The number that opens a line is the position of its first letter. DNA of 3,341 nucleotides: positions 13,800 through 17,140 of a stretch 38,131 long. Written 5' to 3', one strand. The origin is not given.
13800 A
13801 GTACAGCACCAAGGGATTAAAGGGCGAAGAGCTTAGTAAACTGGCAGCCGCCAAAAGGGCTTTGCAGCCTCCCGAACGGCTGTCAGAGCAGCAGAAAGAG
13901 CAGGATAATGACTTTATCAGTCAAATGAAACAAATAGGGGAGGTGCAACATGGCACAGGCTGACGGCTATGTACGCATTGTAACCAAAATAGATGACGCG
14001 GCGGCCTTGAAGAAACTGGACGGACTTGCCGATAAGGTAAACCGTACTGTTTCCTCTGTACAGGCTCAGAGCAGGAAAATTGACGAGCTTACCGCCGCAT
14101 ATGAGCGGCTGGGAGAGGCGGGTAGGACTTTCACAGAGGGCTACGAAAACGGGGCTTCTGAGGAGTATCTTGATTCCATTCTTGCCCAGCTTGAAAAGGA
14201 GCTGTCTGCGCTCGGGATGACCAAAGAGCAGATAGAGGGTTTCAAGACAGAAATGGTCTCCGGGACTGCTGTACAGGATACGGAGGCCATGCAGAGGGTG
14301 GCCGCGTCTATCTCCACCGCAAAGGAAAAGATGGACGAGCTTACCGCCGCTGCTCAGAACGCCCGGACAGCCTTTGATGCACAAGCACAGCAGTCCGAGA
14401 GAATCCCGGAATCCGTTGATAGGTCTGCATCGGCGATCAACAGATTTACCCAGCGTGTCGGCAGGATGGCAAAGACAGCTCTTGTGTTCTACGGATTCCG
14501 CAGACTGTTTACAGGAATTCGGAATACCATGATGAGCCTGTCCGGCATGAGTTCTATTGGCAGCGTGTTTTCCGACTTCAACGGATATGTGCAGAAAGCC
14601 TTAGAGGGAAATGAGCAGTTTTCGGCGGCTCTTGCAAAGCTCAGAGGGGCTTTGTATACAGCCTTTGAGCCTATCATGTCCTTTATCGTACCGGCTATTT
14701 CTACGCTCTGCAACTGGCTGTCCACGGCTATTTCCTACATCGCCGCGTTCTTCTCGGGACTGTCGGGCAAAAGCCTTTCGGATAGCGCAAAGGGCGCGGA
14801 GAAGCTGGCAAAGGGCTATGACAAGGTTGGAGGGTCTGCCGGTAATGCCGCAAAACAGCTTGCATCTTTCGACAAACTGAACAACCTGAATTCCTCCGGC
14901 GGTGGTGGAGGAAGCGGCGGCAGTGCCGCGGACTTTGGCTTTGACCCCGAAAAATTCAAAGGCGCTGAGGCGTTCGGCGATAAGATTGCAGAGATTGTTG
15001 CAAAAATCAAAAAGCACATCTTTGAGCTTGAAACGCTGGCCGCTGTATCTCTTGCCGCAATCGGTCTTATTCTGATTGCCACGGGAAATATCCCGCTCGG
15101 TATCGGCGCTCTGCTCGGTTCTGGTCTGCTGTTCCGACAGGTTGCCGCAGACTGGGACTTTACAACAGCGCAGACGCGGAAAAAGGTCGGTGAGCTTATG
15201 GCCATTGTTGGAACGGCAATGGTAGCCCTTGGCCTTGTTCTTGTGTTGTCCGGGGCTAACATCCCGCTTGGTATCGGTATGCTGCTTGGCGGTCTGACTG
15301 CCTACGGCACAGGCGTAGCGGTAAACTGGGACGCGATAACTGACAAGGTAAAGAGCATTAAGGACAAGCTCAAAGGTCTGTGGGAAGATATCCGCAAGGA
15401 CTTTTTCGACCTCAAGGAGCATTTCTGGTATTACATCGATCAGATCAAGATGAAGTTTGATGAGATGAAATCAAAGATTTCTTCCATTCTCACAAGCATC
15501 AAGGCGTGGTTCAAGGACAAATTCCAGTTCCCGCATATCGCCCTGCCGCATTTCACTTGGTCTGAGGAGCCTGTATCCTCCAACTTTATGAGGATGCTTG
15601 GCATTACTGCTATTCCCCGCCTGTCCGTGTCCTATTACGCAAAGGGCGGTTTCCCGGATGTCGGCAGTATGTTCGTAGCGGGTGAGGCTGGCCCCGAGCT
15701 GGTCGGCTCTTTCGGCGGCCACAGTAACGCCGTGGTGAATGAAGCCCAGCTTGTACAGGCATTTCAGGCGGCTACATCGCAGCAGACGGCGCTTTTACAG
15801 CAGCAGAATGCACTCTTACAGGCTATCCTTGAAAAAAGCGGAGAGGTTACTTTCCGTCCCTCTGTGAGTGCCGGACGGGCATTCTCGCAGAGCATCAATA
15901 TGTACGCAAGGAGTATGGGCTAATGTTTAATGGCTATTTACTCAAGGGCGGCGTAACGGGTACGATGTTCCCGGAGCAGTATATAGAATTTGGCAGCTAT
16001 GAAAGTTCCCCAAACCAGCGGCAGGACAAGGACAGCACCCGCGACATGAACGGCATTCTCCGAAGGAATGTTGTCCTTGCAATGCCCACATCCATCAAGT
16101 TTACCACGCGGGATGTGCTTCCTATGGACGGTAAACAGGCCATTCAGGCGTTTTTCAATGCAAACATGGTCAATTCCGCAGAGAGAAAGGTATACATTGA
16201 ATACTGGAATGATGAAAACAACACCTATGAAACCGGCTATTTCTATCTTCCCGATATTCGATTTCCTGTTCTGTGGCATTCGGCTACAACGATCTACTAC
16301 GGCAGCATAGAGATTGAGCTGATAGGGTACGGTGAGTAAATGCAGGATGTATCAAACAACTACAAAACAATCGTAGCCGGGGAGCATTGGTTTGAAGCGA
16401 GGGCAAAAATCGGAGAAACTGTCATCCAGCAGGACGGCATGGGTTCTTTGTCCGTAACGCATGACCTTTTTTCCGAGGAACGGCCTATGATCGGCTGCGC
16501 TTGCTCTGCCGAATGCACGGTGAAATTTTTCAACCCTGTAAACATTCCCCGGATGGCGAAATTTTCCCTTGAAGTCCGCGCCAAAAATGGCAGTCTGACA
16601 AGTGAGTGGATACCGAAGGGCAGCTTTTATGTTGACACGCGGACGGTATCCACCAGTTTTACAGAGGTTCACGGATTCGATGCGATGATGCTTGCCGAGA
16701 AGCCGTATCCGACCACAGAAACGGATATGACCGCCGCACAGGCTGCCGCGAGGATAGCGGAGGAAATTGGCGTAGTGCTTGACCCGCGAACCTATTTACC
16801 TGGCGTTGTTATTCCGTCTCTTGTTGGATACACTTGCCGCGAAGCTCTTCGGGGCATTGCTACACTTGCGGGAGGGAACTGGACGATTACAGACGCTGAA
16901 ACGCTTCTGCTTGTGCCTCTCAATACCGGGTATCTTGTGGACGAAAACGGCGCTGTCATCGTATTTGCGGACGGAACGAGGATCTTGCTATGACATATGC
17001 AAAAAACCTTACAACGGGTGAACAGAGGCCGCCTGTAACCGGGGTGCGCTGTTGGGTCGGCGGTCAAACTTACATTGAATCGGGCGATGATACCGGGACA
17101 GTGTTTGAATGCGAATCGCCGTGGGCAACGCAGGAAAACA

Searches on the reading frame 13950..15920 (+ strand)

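Call 33: search_protein_families(library=phrogs, max_evalue=0.00001, proteins=[window:13950-15920:+])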
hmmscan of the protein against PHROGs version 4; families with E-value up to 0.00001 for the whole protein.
window:13950-15920:+ (657 aa): 4 families
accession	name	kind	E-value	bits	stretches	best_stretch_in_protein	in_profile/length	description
phrog_1535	-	tail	1.5e-35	123.7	2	21-356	162-532/1152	tail length tape measure protein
phrog_17020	-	unknown function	3.2e-11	44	1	503-584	197-282/353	-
phrog_28918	-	unknown function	5.3e-09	35.3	1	516-593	1288-1361/1445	-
phrog_37543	-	unknown function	7.8e-06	25.8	1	123-312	7-185/622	-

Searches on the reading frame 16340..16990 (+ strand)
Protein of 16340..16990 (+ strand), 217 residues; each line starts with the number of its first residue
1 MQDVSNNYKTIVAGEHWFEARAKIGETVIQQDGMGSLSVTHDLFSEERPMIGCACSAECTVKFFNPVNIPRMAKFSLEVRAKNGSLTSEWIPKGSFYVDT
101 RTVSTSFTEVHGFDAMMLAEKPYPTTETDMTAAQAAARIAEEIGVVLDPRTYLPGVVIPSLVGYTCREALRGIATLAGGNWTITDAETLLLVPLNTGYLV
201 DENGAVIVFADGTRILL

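Call 33: search_protein_families(library=phrogs, max_evalue=0.00001, proteins=[window:16340-16990:+])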
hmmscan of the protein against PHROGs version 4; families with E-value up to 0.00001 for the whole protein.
window:16340-16990:+ (217 aa): 1 family
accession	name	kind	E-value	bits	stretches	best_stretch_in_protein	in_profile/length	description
phrog_6616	-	tail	6.6e-18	65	1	1-199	1-215/991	tail protein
